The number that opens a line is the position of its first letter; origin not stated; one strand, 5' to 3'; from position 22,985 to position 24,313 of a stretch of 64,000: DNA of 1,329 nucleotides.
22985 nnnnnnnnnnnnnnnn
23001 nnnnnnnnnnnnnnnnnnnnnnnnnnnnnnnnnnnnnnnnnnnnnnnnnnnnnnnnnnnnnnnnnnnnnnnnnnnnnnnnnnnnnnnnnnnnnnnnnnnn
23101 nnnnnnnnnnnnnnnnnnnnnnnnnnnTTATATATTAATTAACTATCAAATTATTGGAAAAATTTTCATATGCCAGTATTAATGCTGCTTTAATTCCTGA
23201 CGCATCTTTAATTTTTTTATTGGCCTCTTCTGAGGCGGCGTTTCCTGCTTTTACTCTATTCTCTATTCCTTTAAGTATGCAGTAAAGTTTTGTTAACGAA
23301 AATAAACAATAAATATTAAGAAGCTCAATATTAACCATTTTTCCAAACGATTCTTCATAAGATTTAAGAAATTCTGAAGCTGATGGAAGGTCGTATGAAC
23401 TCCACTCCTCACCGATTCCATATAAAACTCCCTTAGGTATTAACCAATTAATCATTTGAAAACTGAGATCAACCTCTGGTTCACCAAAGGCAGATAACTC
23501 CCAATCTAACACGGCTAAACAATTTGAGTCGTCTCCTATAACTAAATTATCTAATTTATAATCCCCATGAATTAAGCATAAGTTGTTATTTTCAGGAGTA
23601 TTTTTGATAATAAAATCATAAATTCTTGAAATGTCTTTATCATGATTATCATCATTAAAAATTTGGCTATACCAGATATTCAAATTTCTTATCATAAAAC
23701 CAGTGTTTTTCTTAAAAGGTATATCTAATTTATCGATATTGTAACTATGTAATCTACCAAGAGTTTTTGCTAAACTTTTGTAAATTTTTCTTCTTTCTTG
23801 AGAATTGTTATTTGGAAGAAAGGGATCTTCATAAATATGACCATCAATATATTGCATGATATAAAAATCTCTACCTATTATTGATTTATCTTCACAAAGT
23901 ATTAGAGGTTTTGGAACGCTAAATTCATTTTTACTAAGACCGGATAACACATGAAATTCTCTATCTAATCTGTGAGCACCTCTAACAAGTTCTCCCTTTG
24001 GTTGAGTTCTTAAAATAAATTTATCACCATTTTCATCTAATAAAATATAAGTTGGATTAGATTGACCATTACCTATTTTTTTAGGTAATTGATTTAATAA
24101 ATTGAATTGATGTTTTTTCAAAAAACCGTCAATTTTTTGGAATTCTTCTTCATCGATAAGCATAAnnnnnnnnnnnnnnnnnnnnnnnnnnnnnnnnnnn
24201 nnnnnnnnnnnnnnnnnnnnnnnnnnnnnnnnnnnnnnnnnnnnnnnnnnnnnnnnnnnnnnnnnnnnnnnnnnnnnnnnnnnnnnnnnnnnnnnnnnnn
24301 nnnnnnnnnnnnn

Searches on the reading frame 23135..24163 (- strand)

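Call 38: search_protein_families(library=pfam, proteins=[window:23135-24163:-], max_evalue=0.00001)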
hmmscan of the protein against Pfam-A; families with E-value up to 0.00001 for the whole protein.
window:23135-24163:- (342 aa): 2 families
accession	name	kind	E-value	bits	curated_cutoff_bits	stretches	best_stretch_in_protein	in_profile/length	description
PF01636.29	APH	-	9.3e-34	117.7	23.2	1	28-237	3-210/239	Phosphotransferase enzyme family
PF01633.27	Choline_kinase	-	2.5e-06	27.5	29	1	124-278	85-248/300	Choline/ethanolamine kinase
